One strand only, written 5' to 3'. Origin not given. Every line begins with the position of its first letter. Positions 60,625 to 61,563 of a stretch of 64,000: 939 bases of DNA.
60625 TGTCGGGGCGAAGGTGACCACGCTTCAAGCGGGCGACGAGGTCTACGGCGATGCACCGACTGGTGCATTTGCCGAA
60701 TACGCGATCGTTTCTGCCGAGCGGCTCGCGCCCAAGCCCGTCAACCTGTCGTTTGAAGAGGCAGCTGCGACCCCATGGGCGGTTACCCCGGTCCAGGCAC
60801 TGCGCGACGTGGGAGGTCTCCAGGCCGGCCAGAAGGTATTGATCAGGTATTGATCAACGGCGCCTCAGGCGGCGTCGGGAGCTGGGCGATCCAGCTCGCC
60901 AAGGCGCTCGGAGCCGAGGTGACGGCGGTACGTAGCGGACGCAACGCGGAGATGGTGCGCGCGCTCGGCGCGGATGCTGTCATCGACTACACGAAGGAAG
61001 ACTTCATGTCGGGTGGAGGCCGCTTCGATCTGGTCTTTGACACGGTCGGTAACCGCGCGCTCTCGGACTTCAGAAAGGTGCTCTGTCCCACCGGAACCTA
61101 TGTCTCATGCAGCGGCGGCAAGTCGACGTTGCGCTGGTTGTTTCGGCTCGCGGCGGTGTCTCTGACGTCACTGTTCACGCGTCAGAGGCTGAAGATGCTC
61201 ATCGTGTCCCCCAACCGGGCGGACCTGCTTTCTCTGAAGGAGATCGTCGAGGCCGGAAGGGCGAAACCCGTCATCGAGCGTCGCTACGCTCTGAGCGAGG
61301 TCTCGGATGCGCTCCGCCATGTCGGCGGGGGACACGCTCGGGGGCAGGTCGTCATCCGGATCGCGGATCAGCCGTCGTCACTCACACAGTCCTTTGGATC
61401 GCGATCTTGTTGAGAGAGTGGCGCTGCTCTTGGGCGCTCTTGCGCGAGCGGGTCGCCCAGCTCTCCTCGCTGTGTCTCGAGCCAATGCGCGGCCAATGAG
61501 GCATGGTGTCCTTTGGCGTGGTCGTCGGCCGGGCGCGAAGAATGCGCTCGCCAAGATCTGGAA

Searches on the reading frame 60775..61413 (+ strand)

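Call 21: search_protein_families(library=pfam, proteins=[window:60775-61413:+], max_evalue=0.001)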
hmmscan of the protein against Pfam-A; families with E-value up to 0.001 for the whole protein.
window:60775-61413:+ (212 aa): 2 families
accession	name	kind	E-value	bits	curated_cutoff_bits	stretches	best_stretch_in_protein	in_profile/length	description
PF13602.12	ADH_zinc_N_2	-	4.4e-26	92.8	27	1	64-194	1-134/134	Zinc-binding dehydrogenase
PF00107.32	ADH_zinc_N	-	5.5e-17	62.4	31.8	1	33-123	1-97/129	Zinc-binding dehydrogenase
